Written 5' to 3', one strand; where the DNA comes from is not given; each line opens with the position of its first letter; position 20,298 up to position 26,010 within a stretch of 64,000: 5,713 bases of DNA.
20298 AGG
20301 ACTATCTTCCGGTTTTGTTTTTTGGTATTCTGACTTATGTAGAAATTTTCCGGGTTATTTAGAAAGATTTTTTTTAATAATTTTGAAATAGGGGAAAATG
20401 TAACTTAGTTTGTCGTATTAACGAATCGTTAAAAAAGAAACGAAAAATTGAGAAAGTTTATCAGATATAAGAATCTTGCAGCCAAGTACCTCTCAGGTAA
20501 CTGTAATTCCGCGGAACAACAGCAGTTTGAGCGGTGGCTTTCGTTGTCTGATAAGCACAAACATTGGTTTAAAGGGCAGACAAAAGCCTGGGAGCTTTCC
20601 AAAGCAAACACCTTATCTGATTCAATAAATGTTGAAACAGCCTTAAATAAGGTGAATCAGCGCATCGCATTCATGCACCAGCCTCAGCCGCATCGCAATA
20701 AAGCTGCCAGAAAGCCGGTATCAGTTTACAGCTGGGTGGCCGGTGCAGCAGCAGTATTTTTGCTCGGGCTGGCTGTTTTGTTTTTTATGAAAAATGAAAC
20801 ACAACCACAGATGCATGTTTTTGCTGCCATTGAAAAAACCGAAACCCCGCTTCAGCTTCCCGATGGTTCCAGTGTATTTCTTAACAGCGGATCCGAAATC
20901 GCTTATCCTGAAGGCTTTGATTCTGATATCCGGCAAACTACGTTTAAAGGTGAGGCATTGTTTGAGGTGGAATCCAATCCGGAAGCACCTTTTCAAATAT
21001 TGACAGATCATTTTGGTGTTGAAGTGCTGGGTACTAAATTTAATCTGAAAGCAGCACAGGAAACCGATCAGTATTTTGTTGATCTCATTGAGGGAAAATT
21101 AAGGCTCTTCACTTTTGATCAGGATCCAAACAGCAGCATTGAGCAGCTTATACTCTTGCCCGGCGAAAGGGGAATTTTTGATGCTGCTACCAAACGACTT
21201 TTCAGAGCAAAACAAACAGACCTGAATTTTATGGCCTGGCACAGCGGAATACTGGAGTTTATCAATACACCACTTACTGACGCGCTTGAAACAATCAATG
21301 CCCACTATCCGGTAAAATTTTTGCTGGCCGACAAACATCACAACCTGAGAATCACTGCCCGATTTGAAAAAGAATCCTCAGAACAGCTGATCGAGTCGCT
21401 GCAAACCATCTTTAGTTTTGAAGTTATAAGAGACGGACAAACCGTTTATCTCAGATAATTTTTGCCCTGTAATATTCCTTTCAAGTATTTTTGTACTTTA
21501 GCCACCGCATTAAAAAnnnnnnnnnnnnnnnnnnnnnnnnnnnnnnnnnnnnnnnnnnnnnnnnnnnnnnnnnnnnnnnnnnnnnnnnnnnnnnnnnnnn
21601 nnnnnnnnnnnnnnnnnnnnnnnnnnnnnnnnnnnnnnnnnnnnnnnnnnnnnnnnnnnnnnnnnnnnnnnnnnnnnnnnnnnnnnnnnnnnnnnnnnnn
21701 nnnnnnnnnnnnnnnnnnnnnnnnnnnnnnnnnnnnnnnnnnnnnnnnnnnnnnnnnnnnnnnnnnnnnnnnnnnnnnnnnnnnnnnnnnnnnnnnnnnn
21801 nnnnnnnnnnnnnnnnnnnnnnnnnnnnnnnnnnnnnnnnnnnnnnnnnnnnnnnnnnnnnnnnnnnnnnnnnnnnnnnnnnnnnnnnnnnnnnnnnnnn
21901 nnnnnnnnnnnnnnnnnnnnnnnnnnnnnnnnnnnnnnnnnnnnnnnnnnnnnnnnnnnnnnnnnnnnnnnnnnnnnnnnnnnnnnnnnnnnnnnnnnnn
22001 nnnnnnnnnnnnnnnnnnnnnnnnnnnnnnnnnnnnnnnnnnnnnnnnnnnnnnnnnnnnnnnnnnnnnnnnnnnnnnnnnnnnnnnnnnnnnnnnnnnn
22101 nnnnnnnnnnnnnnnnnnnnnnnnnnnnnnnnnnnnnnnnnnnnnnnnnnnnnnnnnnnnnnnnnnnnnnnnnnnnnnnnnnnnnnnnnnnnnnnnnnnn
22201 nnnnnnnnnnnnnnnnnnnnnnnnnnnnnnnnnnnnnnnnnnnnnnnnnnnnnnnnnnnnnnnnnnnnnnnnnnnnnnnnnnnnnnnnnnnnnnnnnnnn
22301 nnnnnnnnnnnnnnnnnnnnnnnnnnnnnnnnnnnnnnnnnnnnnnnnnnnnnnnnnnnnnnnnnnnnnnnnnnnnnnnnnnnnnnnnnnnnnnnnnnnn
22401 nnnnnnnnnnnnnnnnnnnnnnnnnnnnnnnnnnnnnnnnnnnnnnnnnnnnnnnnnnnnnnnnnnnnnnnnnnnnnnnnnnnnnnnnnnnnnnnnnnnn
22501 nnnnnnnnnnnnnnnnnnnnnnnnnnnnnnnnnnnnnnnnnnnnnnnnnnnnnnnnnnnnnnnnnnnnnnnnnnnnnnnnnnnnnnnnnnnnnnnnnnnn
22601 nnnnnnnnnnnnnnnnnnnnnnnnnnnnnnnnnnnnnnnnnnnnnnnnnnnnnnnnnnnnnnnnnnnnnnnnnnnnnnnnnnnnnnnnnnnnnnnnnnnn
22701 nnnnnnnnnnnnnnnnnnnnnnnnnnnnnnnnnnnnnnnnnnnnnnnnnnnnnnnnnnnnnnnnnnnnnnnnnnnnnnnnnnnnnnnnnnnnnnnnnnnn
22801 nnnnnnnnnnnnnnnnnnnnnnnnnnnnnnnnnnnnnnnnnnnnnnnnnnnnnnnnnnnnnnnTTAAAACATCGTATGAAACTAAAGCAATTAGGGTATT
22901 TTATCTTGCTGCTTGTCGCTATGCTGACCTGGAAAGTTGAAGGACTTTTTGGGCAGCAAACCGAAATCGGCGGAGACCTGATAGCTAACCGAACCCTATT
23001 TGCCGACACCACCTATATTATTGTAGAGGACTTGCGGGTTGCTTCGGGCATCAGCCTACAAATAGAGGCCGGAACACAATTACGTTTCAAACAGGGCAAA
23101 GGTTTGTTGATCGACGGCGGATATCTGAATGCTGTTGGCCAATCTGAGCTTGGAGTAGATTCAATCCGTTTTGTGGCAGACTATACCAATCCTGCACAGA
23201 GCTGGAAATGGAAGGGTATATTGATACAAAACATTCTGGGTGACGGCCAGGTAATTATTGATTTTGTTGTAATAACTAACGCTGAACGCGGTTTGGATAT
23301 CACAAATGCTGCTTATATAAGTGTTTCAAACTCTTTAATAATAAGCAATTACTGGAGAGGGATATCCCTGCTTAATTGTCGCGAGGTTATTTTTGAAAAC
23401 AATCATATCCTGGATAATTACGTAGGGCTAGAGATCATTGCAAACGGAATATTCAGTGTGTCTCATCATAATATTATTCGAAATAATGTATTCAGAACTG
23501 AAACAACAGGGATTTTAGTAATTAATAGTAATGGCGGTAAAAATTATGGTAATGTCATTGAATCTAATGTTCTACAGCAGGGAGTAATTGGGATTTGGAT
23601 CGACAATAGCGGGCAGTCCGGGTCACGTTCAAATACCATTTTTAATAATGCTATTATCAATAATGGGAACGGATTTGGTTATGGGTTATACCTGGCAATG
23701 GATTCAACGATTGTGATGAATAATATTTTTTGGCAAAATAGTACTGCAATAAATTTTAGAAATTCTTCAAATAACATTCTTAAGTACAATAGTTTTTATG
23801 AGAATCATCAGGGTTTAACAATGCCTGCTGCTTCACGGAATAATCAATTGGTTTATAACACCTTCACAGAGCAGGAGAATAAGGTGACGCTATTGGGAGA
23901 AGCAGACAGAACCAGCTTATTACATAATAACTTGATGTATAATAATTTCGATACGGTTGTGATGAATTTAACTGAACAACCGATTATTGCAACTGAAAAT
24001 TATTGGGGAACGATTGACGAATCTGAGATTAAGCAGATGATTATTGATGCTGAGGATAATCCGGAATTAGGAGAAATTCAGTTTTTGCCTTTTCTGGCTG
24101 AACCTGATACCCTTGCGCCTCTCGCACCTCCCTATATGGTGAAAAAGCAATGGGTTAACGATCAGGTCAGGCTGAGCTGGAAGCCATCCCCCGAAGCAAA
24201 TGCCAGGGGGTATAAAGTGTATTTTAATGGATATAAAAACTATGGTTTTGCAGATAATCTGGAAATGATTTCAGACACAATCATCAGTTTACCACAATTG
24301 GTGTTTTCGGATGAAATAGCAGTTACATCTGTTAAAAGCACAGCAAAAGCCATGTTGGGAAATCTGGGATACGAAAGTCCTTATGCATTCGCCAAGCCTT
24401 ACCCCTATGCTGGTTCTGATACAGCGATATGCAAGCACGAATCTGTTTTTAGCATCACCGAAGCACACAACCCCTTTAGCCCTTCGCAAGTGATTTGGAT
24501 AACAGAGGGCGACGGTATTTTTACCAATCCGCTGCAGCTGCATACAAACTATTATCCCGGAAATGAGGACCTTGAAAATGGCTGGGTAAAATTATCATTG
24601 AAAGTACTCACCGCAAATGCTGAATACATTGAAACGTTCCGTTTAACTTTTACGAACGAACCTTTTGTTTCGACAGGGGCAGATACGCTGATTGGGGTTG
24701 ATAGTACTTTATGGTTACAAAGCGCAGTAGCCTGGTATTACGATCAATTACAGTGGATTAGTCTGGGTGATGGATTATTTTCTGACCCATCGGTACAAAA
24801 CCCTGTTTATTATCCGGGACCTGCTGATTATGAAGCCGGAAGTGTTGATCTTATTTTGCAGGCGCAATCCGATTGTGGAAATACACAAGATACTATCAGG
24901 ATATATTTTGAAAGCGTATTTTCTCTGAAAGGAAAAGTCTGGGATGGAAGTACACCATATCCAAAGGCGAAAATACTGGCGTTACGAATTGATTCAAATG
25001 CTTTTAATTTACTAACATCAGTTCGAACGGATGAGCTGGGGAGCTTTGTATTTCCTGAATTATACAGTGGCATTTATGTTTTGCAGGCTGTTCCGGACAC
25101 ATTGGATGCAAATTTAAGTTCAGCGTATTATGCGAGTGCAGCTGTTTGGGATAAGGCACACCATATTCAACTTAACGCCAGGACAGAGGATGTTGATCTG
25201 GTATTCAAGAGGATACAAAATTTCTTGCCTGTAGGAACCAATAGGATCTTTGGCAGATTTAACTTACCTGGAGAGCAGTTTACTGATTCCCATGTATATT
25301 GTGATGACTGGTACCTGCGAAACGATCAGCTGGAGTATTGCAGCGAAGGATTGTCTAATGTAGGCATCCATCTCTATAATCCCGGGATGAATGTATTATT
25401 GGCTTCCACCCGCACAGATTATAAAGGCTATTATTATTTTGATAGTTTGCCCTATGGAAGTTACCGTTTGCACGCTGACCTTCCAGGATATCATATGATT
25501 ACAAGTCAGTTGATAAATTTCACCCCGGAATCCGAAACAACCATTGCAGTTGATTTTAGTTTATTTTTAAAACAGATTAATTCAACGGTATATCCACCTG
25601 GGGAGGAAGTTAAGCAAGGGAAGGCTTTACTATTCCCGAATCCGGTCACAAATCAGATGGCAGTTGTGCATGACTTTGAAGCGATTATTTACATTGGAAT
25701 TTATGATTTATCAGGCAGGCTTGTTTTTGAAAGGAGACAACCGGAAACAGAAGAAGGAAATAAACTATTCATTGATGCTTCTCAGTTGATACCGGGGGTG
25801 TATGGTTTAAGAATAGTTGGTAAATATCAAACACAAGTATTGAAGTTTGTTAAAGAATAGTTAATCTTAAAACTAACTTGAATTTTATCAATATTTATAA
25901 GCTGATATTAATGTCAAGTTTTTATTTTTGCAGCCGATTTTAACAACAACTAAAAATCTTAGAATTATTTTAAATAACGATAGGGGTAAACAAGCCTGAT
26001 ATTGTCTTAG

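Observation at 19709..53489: Candidate new system: an ECF sigma / FecR / STN-barrel cell-surface-signalling cassette coupled to a 30-kb block of T9SS cargo genes, including three giant paralogs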

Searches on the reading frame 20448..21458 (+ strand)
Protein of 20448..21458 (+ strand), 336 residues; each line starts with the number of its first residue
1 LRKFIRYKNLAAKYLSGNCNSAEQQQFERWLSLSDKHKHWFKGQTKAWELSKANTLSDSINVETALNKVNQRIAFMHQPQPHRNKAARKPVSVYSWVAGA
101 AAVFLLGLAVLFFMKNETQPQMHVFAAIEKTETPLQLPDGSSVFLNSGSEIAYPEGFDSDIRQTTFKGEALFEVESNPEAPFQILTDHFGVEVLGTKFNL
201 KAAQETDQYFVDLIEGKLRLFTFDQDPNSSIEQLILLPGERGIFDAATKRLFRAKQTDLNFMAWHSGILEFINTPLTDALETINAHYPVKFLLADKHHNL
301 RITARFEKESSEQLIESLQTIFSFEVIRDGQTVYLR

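Call 3: search_protein_families(library=pfam, proteins=[window:20448-21458:+], max_evalue=0.01)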
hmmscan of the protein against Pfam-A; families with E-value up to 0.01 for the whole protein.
window:20448-21458:+ (336 aa): 3 families
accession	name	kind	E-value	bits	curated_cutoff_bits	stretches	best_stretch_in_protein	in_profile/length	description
PF04773.18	FecR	-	1.4e-12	48.3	24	1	134-218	12-96/97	FecR protein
PF16344.10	FecR_C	-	6.8e-08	32.9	24.4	1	269-334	2-69/70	FecR, C-terminal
PF16220.10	DUF4880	-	0.0098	16.2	25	0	16-38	12-34/43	Domain of unknown function (DUF4880)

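Call 4: search_protein_families(library=ncbifam, proteins=[window:20448-21458:+], max_evalue=0.01)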
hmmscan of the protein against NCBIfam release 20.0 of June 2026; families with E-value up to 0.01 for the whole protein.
window:20448-21458:+ (336 aa): 3 families
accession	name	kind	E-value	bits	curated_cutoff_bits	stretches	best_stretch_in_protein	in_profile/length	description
NF007296.1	PRK09774.1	equivalog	2e-07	30.5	385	1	134-320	116-294/313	ferric citrate uptake sigma factor regulator FecR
NF047528.1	LIMLP_03685_anti-sigma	equivalog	2.4e-07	30.3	200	1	168-232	159-224/347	LIMLP_03685 family anti-sigma factor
NF052375.1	antisigma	equivalog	0.00011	22.2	100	1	10-143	1-139/217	anti-sigma factor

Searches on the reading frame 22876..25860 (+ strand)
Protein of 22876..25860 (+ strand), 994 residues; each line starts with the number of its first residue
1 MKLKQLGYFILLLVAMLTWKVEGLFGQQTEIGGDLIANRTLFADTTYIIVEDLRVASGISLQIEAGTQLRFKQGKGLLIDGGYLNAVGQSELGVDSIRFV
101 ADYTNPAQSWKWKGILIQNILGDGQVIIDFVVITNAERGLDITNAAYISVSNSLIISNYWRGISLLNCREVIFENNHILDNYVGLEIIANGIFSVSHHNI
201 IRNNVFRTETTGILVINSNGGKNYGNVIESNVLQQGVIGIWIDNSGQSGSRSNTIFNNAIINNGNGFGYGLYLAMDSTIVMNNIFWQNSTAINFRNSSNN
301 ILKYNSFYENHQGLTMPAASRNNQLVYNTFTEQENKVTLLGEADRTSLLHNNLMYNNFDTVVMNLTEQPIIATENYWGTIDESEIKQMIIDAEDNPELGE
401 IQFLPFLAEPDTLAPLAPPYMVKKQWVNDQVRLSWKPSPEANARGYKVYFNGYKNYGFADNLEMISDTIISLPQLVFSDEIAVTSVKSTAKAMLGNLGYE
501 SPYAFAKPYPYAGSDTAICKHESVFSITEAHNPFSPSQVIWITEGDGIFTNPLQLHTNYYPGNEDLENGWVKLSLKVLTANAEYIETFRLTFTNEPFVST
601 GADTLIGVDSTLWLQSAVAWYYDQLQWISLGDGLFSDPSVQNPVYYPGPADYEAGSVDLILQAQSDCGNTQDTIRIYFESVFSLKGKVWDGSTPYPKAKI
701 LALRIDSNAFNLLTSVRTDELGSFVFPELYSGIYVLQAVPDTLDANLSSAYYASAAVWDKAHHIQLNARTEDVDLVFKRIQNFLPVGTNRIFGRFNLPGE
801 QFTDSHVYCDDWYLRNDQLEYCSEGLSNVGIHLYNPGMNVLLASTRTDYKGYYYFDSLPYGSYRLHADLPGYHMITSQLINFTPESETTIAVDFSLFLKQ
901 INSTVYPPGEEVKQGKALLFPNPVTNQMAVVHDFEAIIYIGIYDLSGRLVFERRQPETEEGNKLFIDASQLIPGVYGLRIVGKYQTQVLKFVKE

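Call 3: search_protein_families(library=pfam, proteins=[window:22876-25860:+], max_evalue=0.01)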
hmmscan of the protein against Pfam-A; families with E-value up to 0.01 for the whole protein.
window:22876-25860:+ (994 aa): 9 families
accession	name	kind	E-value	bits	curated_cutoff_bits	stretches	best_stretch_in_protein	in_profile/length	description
PF05048.19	NosD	-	1.1e-18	67.8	23.6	1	190-380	39-210/212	Periplasmic copper-binding protein (NosD)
PF13229.12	Beta_helix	-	5.5e-17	62.3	25.9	2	192-352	3-157/158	Right handed beta helix region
PF13620.12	CarboxypepD_reg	-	2.8e-12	47.2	32.3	1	826-892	14-79/82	Carboxypeptidase regulatory-like domain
PF18962.6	Por_Secre_tail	-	2.4e-08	34.6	27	1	919-991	1-73/75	Secretion system C-terminal sorting domain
PF17210.9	SdrD_B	-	6.5e-08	33.2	29.7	1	823-878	21-75/112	SdrD B-like domain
PF23193.1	NOMO_3rd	-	1.6e-05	25.4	27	0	840-886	57-101/120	NOMO third transthyretin-like domain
PF17802.7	SpaA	-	0.00027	21.5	23.1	0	824-872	14-65/91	Prealbumin-like fold domain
PF13715.12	CarbopepD_reg_2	-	0.0021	18.5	32.2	0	844-878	27-61/88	CarboxypepD_reg-like domain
PF09430.16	EMC7_beta-sandw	-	0.0026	18.4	26.6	0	713-739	22-46/122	ER membrane protein complex subunit 7, beta-sandwich domain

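Call 4: search_protein_families(library=ncbifam, proteins=[window:22876-25860:+], max_evalue=0.01)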
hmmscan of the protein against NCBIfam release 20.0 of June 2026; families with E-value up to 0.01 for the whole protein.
window:22876-25860:+ (994 aa): 2 families
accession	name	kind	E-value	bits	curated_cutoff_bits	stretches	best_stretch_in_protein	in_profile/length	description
TIGR04247.1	NosD_copper_fam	subfamily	6.8e-09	34.8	300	1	128-357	88-307/377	nitrous oxide reductase family maturation protein NosD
TIGR04183.1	Por_Secre_tail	domain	1.4e-07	31.4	23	1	919-994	1-72/72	T9SS type A sorting domain-containing protein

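Call 72: search_solved_structures(query=window:22876-25860:+, max_evalue=0.1)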
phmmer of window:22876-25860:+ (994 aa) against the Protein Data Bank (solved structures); distinct sequences matched with E-value up to 0.1: 0.
